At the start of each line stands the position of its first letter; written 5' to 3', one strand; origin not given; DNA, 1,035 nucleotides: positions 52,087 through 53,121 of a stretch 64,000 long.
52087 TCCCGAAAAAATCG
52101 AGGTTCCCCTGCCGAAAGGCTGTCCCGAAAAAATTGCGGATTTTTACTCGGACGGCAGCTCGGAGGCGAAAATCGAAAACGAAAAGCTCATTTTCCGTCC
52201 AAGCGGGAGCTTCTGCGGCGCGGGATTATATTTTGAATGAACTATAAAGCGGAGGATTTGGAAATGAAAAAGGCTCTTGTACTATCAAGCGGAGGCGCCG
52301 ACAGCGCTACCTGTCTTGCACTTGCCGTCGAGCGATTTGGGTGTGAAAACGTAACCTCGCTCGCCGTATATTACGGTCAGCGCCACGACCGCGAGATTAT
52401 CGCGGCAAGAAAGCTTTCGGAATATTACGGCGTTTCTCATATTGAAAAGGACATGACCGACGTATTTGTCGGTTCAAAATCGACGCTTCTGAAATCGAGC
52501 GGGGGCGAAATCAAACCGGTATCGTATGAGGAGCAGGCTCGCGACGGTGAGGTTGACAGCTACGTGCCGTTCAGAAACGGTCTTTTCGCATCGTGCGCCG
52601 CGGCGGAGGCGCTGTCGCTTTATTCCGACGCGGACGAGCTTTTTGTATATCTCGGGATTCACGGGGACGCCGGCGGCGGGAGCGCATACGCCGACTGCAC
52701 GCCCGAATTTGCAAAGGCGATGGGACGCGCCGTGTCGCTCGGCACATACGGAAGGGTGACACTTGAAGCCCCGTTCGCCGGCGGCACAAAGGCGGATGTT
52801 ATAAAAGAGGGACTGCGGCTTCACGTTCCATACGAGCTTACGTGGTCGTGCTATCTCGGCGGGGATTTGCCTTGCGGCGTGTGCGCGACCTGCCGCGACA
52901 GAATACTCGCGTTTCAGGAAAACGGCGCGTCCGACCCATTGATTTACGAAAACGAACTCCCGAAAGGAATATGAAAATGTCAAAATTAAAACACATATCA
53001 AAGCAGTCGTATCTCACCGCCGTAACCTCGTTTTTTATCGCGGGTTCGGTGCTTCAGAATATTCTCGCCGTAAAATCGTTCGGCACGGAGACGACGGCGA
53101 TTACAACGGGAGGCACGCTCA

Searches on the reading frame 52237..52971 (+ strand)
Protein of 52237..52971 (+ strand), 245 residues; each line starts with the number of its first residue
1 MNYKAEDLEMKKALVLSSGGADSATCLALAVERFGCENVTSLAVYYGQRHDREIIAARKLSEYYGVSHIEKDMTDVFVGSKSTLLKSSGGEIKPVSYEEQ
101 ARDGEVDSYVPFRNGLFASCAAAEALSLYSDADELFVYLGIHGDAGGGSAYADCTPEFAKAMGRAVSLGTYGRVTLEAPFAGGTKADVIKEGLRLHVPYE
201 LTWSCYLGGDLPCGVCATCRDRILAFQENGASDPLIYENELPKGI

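Call 49: search_protein_families(library=pfam, proteins=[window:52237-52971:+], max_evalue=0.00001)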
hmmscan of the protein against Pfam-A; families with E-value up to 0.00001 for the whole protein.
window:52237-52971:+ (245 aa): 1 family
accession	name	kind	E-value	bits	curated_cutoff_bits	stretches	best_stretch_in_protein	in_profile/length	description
PF06508.19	QueC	-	1.3e-43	149.4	22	1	12-229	1-209/210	Queuosine biosynthesis protein QueC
